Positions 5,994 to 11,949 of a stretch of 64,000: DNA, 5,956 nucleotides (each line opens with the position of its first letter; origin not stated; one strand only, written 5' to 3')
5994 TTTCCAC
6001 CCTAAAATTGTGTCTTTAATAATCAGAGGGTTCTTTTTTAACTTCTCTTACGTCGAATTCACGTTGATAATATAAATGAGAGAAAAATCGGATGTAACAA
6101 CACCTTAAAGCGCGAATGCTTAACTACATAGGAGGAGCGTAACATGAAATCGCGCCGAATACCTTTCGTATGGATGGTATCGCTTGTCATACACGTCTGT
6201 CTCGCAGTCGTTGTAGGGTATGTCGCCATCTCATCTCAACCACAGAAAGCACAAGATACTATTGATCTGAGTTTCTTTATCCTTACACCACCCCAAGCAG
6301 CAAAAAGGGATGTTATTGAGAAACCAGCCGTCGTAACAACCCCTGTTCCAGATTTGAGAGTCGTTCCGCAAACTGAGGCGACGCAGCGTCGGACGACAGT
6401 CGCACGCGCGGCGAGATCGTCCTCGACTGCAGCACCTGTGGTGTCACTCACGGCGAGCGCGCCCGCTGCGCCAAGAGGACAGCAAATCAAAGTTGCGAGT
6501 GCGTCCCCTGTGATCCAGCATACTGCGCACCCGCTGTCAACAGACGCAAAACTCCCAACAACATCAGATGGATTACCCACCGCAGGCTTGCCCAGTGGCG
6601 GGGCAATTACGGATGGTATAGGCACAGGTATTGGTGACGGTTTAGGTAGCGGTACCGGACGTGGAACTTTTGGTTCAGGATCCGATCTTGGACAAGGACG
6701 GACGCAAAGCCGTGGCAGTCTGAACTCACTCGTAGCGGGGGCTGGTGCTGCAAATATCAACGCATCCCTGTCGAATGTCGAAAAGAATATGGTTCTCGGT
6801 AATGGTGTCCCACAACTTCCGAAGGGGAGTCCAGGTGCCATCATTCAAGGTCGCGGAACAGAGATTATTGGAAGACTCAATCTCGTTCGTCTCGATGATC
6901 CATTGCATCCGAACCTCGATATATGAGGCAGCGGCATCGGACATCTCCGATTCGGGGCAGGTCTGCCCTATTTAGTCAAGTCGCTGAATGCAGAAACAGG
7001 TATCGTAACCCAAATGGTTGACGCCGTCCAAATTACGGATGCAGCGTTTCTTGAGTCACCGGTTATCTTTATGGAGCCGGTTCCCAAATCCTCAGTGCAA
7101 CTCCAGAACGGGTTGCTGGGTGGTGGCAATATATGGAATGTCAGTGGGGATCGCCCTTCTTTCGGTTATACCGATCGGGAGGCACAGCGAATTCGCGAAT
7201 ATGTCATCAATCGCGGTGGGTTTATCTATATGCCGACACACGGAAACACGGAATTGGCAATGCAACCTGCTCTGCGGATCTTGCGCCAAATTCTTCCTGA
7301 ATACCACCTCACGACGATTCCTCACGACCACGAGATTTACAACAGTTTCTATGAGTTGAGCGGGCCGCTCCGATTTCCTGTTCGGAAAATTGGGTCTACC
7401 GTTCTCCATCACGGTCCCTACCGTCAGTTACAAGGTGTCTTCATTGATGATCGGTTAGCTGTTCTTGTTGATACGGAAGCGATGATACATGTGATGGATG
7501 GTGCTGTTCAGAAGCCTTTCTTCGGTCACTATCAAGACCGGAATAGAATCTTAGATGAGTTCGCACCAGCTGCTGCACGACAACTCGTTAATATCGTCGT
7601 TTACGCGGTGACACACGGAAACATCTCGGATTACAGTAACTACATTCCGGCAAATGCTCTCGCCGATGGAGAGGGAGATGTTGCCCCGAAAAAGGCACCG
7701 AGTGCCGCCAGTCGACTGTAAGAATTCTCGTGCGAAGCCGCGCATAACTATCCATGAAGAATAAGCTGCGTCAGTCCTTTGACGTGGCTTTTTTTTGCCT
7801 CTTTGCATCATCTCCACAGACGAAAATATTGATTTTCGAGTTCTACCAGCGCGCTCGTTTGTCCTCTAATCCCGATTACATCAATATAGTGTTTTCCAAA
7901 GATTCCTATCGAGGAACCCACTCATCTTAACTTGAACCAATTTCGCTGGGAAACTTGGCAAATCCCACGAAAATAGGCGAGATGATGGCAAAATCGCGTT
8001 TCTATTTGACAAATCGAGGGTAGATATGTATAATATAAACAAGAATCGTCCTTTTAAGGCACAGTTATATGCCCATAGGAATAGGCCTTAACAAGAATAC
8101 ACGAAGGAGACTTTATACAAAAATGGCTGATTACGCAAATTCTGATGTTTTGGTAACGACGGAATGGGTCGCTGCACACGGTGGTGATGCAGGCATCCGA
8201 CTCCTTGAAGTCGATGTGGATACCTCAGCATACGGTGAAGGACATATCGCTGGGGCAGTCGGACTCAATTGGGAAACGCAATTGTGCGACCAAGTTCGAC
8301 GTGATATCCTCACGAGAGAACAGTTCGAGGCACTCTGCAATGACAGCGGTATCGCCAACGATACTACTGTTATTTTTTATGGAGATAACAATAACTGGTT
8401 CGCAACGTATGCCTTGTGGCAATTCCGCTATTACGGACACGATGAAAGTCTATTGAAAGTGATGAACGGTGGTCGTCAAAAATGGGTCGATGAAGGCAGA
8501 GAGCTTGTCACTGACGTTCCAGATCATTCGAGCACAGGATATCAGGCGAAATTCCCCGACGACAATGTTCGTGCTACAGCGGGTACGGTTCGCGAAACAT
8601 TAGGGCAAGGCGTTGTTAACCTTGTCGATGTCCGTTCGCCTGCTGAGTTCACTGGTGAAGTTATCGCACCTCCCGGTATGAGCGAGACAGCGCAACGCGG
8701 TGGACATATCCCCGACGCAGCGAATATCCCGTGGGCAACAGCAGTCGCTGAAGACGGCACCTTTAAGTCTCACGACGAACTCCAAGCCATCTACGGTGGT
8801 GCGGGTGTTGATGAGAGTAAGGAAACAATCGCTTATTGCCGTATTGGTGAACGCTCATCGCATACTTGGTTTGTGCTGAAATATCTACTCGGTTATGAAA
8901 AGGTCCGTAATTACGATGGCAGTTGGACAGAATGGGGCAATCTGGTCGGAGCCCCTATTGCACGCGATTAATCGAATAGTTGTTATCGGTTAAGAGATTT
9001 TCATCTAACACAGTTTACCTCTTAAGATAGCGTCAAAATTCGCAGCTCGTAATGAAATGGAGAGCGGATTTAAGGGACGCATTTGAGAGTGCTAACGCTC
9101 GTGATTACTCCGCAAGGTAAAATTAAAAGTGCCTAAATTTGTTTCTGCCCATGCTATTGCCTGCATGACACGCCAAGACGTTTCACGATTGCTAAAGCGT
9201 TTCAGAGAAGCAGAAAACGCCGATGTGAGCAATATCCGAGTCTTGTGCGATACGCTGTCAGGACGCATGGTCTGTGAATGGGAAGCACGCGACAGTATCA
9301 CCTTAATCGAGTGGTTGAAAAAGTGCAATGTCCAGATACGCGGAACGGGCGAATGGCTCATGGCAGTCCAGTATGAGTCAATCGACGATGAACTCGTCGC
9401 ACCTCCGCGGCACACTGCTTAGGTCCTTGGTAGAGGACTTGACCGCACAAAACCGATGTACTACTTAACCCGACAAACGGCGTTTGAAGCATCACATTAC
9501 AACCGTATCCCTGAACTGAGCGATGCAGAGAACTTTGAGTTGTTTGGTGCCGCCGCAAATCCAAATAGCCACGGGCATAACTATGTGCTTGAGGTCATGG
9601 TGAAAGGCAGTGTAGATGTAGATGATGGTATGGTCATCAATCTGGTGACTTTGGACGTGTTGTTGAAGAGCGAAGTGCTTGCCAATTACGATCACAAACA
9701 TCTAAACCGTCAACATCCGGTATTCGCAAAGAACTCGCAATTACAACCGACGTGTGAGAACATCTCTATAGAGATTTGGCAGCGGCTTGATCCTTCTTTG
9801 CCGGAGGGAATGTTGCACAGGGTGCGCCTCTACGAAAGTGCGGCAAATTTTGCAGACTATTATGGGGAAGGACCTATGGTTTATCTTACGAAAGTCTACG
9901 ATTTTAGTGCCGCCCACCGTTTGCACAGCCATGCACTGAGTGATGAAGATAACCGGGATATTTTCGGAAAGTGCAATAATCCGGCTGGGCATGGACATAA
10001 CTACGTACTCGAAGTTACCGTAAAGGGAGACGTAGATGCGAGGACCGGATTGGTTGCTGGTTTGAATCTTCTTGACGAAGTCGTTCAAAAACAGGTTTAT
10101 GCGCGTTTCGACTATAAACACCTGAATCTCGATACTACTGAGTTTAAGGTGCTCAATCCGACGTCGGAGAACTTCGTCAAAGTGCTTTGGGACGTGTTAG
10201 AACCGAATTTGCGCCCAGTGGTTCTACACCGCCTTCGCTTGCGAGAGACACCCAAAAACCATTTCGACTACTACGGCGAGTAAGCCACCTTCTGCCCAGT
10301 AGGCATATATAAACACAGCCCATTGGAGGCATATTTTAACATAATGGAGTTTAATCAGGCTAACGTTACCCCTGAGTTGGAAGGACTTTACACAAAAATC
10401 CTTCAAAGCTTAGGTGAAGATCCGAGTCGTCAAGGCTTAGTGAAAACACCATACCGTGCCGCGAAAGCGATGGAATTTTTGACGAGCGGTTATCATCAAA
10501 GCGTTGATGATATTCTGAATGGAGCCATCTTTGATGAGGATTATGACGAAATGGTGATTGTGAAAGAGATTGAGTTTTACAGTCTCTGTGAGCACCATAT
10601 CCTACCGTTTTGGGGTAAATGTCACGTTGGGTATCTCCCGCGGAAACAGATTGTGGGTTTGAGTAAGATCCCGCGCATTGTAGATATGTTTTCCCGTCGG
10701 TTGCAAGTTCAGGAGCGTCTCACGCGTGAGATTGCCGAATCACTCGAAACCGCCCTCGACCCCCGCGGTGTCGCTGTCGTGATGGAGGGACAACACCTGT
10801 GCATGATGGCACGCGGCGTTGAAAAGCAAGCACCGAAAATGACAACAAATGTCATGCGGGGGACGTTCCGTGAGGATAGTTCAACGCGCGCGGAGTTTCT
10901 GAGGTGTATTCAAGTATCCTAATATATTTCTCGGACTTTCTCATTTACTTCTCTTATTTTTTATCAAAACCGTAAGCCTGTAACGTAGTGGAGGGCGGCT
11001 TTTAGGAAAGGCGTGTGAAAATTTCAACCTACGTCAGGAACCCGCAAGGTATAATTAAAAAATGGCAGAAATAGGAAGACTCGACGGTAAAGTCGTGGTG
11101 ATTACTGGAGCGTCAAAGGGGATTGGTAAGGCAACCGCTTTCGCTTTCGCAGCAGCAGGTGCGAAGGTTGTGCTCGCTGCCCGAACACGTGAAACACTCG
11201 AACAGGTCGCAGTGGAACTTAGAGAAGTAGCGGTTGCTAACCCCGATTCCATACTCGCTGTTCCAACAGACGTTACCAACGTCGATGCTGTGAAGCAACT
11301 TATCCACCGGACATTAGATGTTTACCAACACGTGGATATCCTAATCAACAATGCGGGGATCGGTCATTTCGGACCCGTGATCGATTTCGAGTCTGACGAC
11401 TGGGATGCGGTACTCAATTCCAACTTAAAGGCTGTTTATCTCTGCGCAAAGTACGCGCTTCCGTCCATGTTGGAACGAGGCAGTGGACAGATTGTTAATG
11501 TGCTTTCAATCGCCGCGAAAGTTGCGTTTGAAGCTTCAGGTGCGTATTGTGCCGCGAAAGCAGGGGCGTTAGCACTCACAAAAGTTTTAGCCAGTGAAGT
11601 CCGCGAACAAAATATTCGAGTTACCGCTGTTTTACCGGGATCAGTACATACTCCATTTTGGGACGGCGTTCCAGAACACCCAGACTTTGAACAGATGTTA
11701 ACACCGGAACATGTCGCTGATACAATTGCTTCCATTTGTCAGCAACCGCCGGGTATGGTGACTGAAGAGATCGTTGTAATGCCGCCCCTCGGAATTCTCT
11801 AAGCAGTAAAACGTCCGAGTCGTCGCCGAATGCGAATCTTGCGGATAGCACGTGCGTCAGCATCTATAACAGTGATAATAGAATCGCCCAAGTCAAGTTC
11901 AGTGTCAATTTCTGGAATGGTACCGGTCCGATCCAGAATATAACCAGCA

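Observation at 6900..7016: In-frame TGA joining a membrane-anchor ORF to a DUF4159-like ORF, followed by a SECIS-like hairpin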

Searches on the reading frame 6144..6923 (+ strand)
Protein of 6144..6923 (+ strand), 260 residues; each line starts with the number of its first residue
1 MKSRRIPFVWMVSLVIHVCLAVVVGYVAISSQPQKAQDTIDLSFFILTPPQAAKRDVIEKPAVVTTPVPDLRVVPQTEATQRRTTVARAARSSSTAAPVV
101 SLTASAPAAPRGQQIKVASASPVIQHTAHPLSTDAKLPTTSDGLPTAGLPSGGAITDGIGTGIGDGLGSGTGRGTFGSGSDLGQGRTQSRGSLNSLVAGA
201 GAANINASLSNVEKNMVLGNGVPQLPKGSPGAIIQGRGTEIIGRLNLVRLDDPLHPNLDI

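Call 55: list_cluster_members(proteins=[window:6144-6923:+, window:7014-7718:+, P0003, P0012, P0036, P0089, P0083, P0037])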
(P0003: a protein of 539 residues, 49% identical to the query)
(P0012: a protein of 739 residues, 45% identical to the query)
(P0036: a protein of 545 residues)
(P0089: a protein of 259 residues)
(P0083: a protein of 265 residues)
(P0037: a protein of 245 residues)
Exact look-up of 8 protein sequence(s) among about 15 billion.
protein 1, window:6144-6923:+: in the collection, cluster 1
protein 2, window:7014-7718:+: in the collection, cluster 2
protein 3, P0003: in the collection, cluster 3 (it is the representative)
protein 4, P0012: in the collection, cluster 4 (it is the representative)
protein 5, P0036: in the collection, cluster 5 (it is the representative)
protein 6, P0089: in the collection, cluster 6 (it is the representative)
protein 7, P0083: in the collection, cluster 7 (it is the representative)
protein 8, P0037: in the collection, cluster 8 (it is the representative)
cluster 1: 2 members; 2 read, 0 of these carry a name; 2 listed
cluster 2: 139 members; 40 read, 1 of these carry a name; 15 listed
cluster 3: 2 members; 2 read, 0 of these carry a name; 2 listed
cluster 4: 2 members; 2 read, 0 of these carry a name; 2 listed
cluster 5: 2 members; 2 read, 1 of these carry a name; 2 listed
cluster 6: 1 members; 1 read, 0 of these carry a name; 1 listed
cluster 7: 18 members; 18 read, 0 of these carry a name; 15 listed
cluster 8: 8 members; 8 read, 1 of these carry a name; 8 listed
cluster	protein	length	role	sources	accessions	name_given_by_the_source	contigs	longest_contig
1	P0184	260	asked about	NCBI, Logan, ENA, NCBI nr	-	-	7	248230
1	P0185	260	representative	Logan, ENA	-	-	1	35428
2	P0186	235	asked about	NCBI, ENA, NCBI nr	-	-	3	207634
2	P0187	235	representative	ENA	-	-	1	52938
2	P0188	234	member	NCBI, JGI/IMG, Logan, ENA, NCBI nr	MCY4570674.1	MAG: DUF4159 domain-containing protein [Candidatus Poribacteria bacterium] | DUF4159 domain-containing protein [Candidatus Poribacteria bacterium]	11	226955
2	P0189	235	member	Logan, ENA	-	-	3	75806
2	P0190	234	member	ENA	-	-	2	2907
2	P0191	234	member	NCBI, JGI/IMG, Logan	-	-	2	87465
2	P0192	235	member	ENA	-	-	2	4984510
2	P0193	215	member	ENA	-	-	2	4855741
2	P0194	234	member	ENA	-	-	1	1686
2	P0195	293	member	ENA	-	-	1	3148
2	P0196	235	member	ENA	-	-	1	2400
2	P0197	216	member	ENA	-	-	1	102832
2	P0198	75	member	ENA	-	-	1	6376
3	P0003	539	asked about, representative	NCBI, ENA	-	-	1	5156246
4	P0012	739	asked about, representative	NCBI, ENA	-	-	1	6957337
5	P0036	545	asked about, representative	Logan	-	-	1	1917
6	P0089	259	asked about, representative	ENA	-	-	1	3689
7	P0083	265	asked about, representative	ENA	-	-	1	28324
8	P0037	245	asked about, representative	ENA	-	-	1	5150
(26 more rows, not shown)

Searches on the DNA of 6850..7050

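Call 30: search_rna_families(source=window, start=6850, end=7050, threshold=evalue, max_evalue=10, show_alignments=3)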
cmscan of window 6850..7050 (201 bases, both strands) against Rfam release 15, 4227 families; matches with E-value up to 10: 2.
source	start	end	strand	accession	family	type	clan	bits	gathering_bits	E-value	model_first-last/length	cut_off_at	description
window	6986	7033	-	RF01781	ASdes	Gene; sRNA;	-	18.4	40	0.062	1-68/68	no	ASdes TB sRNA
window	6865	6943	+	RF00472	snosnR55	Gene; snRNA; snoRNA; CD-box;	CL00054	14.2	50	3.7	1-92/92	no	Small nucleolar RNA snR55/Z10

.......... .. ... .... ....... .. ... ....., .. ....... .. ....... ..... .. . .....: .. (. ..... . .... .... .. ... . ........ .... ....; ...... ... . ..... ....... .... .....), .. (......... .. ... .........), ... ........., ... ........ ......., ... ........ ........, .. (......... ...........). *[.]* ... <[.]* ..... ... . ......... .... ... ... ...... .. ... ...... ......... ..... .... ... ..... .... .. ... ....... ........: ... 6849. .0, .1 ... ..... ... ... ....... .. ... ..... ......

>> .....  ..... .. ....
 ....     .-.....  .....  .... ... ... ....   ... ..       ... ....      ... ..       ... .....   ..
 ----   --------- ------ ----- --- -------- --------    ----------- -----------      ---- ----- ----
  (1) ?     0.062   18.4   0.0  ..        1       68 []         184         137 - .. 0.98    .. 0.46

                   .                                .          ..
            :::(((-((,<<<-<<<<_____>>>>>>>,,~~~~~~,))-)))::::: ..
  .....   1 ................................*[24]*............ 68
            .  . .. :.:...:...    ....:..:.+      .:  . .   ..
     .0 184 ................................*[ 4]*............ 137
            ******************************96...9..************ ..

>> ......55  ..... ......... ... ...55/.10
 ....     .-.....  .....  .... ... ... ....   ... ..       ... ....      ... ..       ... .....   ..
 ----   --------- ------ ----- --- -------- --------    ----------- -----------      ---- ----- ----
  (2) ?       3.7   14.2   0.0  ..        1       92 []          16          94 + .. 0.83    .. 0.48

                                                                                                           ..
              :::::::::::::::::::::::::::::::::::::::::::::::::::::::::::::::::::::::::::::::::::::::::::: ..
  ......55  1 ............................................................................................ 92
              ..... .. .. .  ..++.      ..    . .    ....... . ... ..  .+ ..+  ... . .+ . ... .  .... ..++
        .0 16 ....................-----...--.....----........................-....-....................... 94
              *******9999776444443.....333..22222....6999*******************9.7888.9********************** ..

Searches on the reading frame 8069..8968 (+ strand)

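Call 25: search_protein_families(library=pfam, proteins=[window:8069-8968:+], max_evalue=0.001)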
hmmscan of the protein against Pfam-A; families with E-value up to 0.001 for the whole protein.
window:8069-8968:+ (300 aa): 1 family
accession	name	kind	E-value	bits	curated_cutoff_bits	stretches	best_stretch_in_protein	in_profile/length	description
PF00581.25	Rhodanese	-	4.1e-29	101.5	22.2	2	171-290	2-100/102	Rhodanese-like domain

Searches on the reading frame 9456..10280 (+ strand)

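Call 25: search_protein_families(library=pfam, proteins=[window:9456-10280:+], max_evalue=0.001)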
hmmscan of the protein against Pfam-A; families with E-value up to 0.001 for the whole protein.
window:9456-10280:+ (275 aa): 1 family
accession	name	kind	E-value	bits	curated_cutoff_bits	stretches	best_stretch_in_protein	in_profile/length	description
PF01242.24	PTPS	-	1.5e-57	193.3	22.4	2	144-274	2-120/121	6-pyruvoyl tetrahydropterin synthase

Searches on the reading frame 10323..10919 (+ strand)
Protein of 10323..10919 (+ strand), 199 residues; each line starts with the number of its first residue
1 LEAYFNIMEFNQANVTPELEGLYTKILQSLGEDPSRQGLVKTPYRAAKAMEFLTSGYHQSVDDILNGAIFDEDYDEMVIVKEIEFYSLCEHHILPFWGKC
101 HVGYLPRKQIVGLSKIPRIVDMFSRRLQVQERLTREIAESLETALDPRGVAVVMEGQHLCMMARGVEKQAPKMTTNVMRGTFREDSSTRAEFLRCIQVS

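Call 25: search_protein_families(library=pfam, proteins=[window:10323-10919:+], max_evalue=0.001)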
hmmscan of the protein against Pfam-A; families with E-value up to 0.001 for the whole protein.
window:10323-10919:+ (199 aa): 2 families
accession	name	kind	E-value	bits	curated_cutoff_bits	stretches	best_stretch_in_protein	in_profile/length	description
PF01227.27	GTP_cyclohydroI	-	9.1e-74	247.2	27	1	23-196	5-178/179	GTP cyclohydrolase I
PF14489.11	QueF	-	6.9e-05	23.4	27.3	1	95-153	1-59/81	QueF-like protein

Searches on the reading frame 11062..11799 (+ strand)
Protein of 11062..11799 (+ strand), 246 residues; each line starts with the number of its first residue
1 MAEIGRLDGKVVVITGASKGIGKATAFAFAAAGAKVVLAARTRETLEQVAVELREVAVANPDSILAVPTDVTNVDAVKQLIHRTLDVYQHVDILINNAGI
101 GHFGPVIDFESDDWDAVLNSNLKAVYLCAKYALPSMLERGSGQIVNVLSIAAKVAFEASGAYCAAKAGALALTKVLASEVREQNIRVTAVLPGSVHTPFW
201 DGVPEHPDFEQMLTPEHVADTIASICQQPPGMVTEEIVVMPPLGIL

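Call 25: search_protein_families(library=pfam, proteins=[window:11062-11799:+], max_evalue=0.001)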
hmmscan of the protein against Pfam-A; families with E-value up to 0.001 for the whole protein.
window:11062-11799:+ (246 aa): 4 families
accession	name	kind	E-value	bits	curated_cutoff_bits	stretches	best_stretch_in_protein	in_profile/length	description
PF00106.31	adh_short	-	1.5e-57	194.7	26.6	1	10-203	1-190/195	short chain dehydrogenase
PF13561.12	adh_short_C2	-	6.9e-47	160.4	27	1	16-225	1-216/236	Enoyl-(Acyl carrier protein) reductase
PF08659.16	KR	-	2.6e-10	40.9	22.6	1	12-173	3-160/180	KR domain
PF01370.27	Epimerase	-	0.00045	20.1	20.9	0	12-199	1-176/240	NAD dependent epimerase/dehydratase family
